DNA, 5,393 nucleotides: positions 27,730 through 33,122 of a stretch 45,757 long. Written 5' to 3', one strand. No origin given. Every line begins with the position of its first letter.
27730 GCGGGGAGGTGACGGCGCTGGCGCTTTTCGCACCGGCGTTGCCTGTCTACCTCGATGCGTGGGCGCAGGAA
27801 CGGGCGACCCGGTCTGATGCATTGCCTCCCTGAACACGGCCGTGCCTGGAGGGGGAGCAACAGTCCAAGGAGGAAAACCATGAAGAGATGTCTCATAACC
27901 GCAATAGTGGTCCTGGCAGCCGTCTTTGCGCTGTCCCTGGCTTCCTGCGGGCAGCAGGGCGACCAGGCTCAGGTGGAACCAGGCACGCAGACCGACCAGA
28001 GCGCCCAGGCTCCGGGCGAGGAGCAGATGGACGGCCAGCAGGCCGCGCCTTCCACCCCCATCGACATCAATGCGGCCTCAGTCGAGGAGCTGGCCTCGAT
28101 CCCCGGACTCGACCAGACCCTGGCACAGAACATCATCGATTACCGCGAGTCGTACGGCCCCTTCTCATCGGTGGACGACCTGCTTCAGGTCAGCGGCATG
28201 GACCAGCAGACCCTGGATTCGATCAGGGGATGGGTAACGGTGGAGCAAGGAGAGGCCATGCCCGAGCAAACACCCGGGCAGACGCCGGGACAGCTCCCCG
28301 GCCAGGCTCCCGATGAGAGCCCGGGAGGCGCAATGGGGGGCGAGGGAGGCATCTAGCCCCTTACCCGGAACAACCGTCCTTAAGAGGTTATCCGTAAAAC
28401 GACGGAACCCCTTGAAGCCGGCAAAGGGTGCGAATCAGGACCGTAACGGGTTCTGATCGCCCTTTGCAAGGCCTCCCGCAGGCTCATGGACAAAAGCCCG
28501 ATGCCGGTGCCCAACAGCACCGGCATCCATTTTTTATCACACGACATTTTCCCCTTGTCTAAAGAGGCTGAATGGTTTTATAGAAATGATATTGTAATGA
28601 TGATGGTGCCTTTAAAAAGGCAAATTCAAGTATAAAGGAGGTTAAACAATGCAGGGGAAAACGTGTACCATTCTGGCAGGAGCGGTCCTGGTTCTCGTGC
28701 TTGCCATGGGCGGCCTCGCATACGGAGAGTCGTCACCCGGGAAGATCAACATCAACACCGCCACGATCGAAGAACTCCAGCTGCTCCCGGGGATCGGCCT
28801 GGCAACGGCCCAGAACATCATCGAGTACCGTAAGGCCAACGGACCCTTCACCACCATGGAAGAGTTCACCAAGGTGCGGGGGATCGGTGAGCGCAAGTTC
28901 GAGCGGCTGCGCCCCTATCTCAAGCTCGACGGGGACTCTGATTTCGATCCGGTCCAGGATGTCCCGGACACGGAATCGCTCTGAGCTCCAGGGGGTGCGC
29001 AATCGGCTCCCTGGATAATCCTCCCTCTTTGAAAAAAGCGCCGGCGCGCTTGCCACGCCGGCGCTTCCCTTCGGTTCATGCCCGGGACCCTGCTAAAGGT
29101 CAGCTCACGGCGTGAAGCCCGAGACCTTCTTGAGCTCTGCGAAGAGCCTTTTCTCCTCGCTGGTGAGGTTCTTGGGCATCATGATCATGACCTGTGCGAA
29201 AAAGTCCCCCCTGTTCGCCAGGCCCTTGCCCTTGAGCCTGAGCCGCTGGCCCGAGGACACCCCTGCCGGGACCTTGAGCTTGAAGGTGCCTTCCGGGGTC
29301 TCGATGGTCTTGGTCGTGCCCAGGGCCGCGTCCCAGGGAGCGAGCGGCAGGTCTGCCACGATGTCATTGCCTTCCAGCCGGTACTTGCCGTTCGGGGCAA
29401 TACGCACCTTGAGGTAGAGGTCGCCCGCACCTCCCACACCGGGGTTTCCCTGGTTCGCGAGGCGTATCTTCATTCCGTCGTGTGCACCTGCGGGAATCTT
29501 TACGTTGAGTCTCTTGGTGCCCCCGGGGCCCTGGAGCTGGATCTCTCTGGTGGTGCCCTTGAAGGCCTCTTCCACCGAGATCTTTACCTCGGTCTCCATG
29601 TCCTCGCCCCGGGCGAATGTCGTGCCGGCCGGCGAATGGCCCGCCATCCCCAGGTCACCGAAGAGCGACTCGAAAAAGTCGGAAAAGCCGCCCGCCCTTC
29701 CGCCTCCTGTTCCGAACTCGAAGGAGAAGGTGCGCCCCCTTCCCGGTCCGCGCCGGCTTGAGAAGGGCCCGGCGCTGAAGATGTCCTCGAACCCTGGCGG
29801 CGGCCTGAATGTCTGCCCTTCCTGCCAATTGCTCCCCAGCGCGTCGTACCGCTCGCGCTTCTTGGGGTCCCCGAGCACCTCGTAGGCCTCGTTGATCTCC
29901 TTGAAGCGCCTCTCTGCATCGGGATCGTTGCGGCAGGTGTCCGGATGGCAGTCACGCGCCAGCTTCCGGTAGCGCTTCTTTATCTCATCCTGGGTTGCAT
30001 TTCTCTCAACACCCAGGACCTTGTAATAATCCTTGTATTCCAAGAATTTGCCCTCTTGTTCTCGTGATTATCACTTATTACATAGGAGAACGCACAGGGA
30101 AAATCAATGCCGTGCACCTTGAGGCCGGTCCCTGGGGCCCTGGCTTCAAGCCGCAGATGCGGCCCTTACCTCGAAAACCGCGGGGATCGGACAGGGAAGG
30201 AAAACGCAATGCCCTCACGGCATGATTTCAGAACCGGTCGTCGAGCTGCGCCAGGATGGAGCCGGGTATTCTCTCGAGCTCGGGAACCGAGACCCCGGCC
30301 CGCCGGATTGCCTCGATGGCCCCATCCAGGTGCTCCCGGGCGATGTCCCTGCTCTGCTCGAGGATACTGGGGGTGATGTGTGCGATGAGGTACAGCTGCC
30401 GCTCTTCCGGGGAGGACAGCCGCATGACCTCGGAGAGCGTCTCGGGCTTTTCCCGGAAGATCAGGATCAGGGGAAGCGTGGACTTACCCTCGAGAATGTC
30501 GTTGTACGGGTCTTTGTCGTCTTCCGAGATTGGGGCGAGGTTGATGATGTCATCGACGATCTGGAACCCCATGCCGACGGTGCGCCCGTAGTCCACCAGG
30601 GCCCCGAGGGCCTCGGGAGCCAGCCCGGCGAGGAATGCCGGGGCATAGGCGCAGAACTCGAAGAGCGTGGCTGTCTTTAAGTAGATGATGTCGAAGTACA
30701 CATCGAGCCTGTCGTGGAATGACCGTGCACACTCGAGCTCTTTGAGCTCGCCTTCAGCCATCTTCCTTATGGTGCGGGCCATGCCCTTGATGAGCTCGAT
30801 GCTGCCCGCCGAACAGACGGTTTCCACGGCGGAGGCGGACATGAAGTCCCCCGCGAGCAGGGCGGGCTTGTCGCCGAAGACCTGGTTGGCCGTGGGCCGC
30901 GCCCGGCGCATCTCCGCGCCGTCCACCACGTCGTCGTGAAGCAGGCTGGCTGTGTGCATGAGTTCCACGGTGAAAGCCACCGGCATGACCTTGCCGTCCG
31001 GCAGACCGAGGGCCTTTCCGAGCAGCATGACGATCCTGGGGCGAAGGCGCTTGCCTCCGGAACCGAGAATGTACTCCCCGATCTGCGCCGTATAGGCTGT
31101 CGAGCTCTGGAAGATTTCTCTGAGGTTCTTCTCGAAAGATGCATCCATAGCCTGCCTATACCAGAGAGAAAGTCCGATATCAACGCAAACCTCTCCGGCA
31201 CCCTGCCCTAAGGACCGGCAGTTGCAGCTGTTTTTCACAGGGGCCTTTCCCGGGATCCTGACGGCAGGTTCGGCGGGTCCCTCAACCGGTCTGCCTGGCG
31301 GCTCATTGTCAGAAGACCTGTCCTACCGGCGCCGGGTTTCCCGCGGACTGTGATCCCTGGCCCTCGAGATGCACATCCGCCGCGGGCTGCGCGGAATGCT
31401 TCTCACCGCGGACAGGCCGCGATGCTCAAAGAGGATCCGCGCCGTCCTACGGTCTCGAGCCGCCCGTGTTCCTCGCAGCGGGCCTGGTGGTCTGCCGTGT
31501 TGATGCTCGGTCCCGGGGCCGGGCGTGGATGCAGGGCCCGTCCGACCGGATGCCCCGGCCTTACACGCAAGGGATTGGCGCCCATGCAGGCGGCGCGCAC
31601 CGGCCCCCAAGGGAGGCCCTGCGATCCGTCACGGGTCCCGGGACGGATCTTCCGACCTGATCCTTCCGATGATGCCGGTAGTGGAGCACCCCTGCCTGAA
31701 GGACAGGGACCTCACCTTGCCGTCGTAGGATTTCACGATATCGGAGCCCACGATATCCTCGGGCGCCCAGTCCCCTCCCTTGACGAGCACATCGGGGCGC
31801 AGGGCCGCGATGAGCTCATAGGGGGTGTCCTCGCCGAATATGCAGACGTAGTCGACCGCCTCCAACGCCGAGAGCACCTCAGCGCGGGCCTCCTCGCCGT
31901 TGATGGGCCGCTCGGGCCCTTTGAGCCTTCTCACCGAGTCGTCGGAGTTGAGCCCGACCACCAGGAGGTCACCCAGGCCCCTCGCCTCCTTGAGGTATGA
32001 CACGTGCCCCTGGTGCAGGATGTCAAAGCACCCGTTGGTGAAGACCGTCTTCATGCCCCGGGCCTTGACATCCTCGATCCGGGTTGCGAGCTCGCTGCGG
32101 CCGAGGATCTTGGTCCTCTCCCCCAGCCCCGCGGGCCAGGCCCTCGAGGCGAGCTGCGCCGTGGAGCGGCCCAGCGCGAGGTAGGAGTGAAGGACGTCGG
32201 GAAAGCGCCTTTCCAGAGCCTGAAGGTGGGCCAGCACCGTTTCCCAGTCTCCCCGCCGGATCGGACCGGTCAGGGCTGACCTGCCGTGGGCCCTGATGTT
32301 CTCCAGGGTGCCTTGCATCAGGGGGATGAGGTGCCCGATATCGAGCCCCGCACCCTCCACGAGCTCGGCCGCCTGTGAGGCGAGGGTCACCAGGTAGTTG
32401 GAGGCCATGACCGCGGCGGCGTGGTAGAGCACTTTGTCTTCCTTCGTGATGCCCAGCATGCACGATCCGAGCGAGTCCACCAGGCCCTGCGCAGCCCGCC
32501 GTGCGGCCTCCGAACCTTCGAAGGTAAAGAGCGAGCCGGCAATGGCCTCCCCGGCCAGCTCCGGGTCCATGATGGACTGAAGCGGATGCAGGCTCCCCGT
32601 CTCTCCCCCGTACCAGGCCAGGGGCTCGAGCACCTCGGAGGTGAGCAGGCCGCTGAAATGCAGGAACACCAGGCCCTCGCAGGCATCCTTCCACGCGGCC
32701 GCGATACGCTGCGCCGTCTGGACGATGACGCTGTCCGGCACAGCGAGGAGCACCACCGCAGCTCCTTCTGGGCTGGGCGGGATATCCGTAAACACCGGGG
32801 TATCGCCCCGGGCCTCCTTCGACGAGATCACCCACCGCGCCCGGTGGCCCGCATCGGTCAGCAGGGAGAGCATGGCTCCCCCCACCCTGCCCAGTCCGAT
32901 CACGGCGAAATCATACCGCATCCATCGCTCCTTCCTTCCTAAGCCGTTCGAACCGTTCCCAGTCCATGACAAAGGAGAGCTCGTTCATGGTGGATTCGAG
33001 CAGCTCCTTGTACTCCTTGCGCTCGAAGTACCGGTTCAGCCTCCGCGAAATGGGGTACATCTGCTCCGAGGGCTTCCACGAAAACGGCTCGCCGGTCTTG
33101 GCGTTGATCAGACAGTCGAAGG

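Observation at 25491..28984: Five-gene array of exported ComEA-like (HhH)2 proteins; 7 of 8 modules have both G-h-G hairpins replaced by G-[ML]-D and are net acidic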

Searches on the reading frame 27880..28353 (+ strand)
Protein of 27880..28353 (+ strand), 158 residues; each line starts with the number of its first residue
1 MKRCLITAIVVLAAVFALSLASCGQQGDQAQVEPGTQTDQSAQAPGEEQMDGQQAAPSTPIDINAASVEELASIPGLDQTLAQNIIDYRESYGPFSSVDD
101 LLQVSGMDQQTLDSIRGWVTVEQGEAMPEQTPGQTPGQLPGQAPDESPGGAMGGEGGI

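Call 3: search_protein_families(library=pfam, proteins=[window:27880-28353:+], max_evalue=0.01)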
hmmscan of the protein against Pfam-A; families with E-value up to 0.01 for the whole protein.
seq(158 aa): 8 families
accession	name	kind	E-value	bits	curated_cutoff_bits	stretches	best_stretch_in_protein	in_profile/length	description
PF12836.13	HHH_3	-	2.9e-22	79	27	1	59-120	4-65/65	Helix-hairpin-helix motif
PF14520.12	HHH_5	-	1.4e-06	29.1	27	1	58-87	24-53/57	Helix-hairpin-helix domain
PF06514.17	PsbU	-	1.4e-06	28.6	24.5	1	56-120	10-73/93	Photosystem II 12 kDa extrinsic protein (PsbU)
PF21687.3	T2SSK_1st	-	1.7e-05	26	26.2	0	87-121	70-104/107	Type II secretion system (T2SS), protein K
PF03934.19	T2SSK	-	2.1e-05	25.2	24.2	1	61-113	1-54/63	Type II secretion system (T2SS), protein K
PF00633.29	HHH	-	0.00034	20.7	24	0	62-85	4-27/30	Helix-hairpin-helix motif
PF14579.12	HHH_6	-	0.00083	20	25.6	1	71-107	27-66/90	Helix-hairpin-helix motif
PF12826.13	HHH_2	-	0.0077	16.8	27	0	63-88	29-54/64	Helix-hairpin-helix motif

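Call 4: search_protein_families(library=ncbifam, proteins=[window:27880-28353:+], max_evalue=0.01)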
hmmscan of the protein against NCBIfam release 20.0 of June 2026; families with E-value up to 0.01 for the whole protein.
seq(158 aa): 9 families
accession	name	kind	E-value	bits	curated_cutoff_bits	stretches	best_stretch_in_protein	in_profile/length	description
TIGR01259.1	comE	subfamily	2.7e-16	59.6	152.35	1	53-121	52-120/120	comEA protein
TIGR00426.1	TIGR00426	subfamily_domain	1.4e-15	57.1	53.1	1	59-121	6-69/69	competence protein ComEA helix-hairpin-helix repeat region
NF002708.1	PRK02515.1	equivalog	1.1e-09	38.3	85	1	5-113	4-107/137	photosystem II complex extrinsic protein PsbU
NF037980.1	T2SS_GspK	equivalog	5.1e-05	23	130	0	88-121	173-206/307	type II secretion system minor pseudopilin GspK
TIGR01954.1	nusA_Cterm_rpt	equivalog_domain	0.0002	21.4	48.15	0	62-86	19-43/50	transcription termination factor NusA, C-terminal duplication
NF047847.2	SS_mature_LptM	equivalog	0.00026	21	27.7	1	1-28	1-25/31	LPS translocon maturation chaperone LptM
TIGR01405.1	polC_Gram_pos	equivalog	0.0014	16.4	1043.45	1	71-120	1150-1198/1211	DNA polymerase III subunit alpha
NF050142.1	PG1828_fam_lipo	equivalog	0.0037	17.9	50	0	10-33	6-29/59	PG1828 family lipoprotein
NF053527.1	lipo_Cory_WKLS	subfamily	0.0039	17.1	105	1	8-58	1-49/166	WKL family lipoprotein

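Call 8: find_homologous_proteins(query=window:27880-28353:+, max_evalue=0.001)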
Query seq(158 aa) (158 aa): 23 proteins with E <= 0.001 among 123 candidates.
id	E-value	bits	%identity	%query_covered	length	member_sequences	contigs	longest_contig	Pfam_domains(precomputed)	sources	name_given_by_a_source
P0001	1.8e-87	309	100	94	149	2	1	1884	PF06514.18,PF14520.13,PF21687.4,PF12836.14,PF03934.20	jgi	-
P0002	1.2e-81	290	87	100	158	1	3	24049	PF06514.18,PF12836.14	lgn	-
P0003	2.9e-79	282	86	94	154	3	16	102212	PF06514.18,PF12836.14,PF03934.20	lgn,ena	-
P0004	4.4e-74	265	45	57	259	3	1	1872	PF12826.14,PF06514.18,PF14520.13,PF21687.4,PF14716.14,PF00570.29,PF12836.14,PF03934.20,PF14579.13,PF00633.30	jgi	jgi:competence protein ComEA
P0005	5.5e-65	236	99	73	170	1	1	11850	PF06514.18,PF12836.14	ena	-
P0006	5.0e-59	217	69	100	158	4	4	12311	PF21687.4,PF12836.14,PF03934.20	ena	-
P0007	5.3e-59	217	69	100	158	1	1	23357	PF21687.4,PF12836.14,PF03934.20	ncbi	-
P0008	2.5e-57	211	69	92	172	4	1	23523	PF21687.4,PF12836.14,PF03934.20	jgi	-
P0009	1.5e-55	205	66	100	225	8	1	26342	PF14520.13,PF21687.4,PF12836.14,PF03934.20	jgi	-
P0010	2.2e-54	202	65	92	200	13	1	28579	PF14520.13,PF21687.4,PF12836.14,PF03934.20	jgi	jgi:competence ComEA-like helix-hairpin-helix protein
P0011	4.8e-53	197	69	87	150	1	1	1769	PF14520.13,PF21687.4,PF12836.14,PF03934.20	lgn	-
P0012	7.1e-53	197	65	97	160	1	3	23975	PF14520.13,PF21687.4,PF12836.14,PF03934.20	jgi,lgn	jgi:competence ComEA-like helix-hairpin-helix protein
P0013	5.2e-49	184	63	95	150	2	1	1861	PF21687.4,PF12836.14,PF03934.20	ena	-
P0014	3.3e-37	146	58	41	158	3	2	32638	PF12826.14,PF06514.18,PF14520.13,PF21687.4,PF12836.14,PF03934.20,PF14579.13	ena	-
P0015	1.2e-30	125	37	77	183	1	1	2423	PF06514.18,PF14520.13,PF21687.4,PF04919.19,PF14716.14,PF12836.14,PF03934.20,PF14579.13,PF00633.30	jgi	jgi:competence ComEA-like helix-hairpin-helix protein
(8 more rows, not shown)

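Call 43: predict_structure(alignment_id=A3)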
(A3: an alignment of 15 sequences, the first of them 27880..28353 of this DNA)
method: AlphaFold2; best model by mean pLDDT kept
length: 158 residues; sequences in the alignment: 15
mean_pLDDT: 64.7   pTM: 0.43
mean pLDDT of the five models: 64.7, 64.4, 63.9, 62.7, 62.1
residues with pLDDT >= 90: 50; 70-90: 14; 50-70: 26; < 50: 68
segments of 3 or more residues with pLDDT < 50: 20-22, 26-49, 51-53, 124-158
pLDDT, mean of each block of 10 residues (from residue 1): 54 54 46 42 44 60 92 91 95 93 93 90 51 41 41 44
secondary structure, 60 per line:
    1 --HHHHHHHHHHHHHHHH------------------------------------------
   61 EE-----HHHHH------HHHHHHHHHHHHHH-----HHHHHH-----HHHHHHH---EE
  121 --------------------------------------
elements in order: H3-18 H68-72 H79-92 H98-103 H109-115

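Call 48: fold_search(model_id=the predicted structure, library=pdb)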
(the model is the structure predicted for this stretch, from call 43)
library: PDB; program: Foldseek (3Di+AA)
matches with E <= 10: 111; with E <= 0.001: 5
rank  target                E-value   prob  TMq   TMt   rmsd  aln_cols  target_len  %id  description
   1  8dss_B                8.1e-05  1.00  0.39  0.48   0.8        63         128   41  X-ray crystal structure of Geobacillus stearothermophilus ComEA (released 2022-12-28)
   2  3bzk                  1.6e-04  1.00  0.40  0.09   2.4        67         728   39  Crystal Structure of the Tex protein from Pseudomonas aeruginosa, crystal form 2 (released 2008-04-08)
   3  3bzc                  4.3e-04  1.00  0.40  0.09   2.3        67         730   39  Crystal Structure of the Tex protein from Pseudomonas aeruginosa, crystal form I (released 2008-04-08)
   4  2oce                  5.5e-04  1.00  0.40  0.09   5.0        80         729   36  Crystal structure of Tex family protein PA5201 from Pseudomonas aeruginosa (released 2007-01-02)
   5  2duy                  6.7e-04  1.00  0.37  0.87   1.4        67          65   37  Crystal structure of competence protein ComEA-related protein from Thermus thermophilus HB8 (released 2007-08-14)
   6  2axt_U                5.8e-03  1.00  0.33  0.50   3.0        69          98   28  Crystal Structure of Photosystem II from Thermosynechococcus elongatus (released 2005-12-27)
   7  2edu_MODEL_1_A        6.2e-03  1.00  0.33  0.52   1.6        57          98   32  Solution structure of RSGI RUH-070, a C-terminal domain of kinesin-like protein KIF22 from human cDNA (released 2007-08-21)
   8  6jlu_U                6.2e-03  1.00  0.34  0.54   3.1        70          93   27  Structure of PSII-FCP supercomplex from a centric diatom Chaetoceros gracilis at 3.02 angstrom resolution (released 2019-07-31)
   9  3kzi_U                6.6e-03  1.00  0.34  0.52   2.9        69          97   28  Crystal Structure of Monomeric Form of Cyanobacterial Photosystem II (released 2010-06-16)
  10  6j3y_U                8.0e-03  1.00  0.32  0.51   2.3        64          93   30  Structure of C2S2-type PSII-FCPII supercomplex from diatom (released 2019-08-07)
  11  8iwh_U                8.6e-03  1.00  0.31  0.50   3.0        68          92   25  Structure and characteristics of a photosystem II supercomplex containing monomeric LHCX and dimeric FCPII antennae fr (released 2023-10-25)
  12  5ol9                  1.1e-02  1.00  0.32  0.61   1.6        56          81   28  Structure of human mitochondrial transcription elongation factor (TEFM) N-terminal domain (released 2017-10-18)
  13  4pj0_U                1.1e-02  1.00  0.34  0.53   2.9        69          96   29  Structure of T.elongatus Photosystem II, rows of dimers crystal packing (released 2014-10-22)
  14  4yuu_U1               1.3e-02  1.00  0.32  0.52   2.5        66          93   24  Crystal structure of oxygen-evolving photosystem II from a red alga (released 2016-01-20)
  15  4yuu_U2               1.6e-02  1.00  0.33  0.54   2.5        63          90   25  Crystal structure of oxygen-evolving photosystem II from a red alga (released 2016-01-20)
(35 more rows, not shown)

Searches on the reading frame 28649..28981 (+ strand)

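Call 3: search_protein_families(library=pfam, proteins=[window:28649-28981:+], max_evalue=0.01)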
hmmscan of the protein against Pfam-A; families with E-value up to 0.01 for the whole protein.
seq(111 aa): 11 families
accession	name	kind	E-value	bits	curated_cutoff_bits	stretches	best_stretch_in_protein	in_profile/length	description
PF12836.13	HHH_3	-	5.7e-25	87.6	27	1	32-91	5-64/65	Helix-hairpin-helix motif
PF00633.29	HHH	-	6e-12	45.2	24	1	34-60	4-30/30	Helix-hairpin-helix motif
PF03934.19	T2SSK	-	1.9e-06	28.5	24.2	1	33-79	1-47/63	Type II secretion system (T2SS), protein K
PF14520.12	HHH_5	-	2e-06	28.6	27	1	37-59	31-53/57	Helix-hairpin-helix domain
PF21687.3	T2SSK_1st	-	0.00011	23.3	26.2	1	58-91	69-102/107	Type II secretion system (T2SS), protein K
PF14579.12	HHH_6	-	0.00014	22.4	25.6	1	43-87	27-74/90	Helix-hairpin-helix motif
PF12826.13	HHH_2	-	0.00029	21.4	27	0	34-60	28-54/64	Helix-hairpin-helix motif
PF06514.17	PsbU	-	0.0013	19.1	24.5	1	31-91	13-69/93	Photosystem II 12 kDa extrinsic protein (PsbU)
PF14716.13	HHH_8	-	0.0018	19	30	0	38-60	45-67/73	Helix-hairpin-helix domain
PF04919.18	DUF655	-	0.0024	18.3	22.2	1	39-75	114-149/181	Protein of unknown function (DUF655)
PF21176.3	RecR_HhH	-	0.0082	16.4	27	0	40-55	5-20/45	RecR, helix-hairpin-helix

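Call 4: search_protein_families(library=ncbifam, proteins=[window:28649-28981:+], max_evalue=0.01)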
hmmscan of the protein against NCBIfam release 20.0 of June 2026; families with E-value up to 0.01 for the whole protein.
seq(111 aa): 8 families
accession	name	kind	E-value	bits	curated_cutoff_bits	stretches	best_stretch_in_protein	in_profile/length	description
TIGR01259.1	comE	subfamily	5.9e-22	77.9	152.35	1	28-92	55-119/120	comEA protein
TIGR00426.1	TIGR00426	subfamily_domain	9e-21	73.7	53.1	1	31-90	6-66/69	competence protein ComEA helix-hairpin-helix repeat region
NF037980.1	T2SS_GspK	equivalog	1.7e-06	27.8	130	1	28-83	210-263/307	type II secretion system minor pseudopilin GspK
NF045978.1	ComEA_MAG0490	equivalog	0.00028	20.7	98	1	32-93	102-162/162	MAG0490 family ComEA-like DNA-binding protein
NF002708.1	PRK02515.1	equivalog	0.0016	18.3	85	1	29-91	55-113/137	photosystem II complex extrinsic protein PsbU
TIGR01405.1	polC_Gram_pos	equivalog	0.0052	14.5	1043.45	1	40-93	1147-1199/1211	DNA polymerase III subunit alpha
TIGR03916.1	rSAM_link_UDG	hypoth_equivalog_domain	0.0065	15.6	343.5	1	33-64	322-353/415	putative DNA modification/repair radical SAM protein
NF001688.0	PRK00448.1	equivalog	0.0082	13.7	873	1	40-90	1380-1429/1445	PolC-type DNA polymerase III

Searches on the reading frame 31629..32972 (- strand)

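Call 24: search_protein_families(library=ncbifam, proteins=[window:31629-32972:-], max_evalue=0.00001)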
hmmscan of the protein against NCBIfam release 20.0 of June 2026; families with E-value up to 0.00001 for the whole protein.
window:31629-32972:- (447 aa): 5 families
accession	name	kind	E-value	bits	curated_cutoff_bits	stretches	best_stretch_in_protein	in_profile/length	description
TIGR02199.1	rfaE_dom_II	equivalog_domain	8.5e-62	207.3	181.5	1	300-439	4-143/144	D-glycero-beta-D-manno-heptose 1-phosphate adenylyltransferase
NF008454.0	PRK11316.1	equivalog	3.3e-60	204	521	1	286-441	319-474/475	bifunctional D-glycero-beta-D-manno-heptose-7-phosphate kinase/D-glycero-beta-D-manno-heptose 1-phosphate adenylyltransferase HldE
TIGR00125.1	cyt_tran_rel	domain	1.8e-15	56.9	27.7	1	310-375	2-64/65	adenylyltransferase/cytidyltransferase family protein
TIGR01518.1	g3p_cytidyltrns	equivalog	4.2e-10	39.8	165.4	1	310-403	1-93/125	glycerol-3-phosphate cytidylyltransferase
NF001985.0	PRK00777.1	subfamily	5.1e-08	33.1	104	1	307-368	4-63/157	pantetheine-phosphate adenylyltransferase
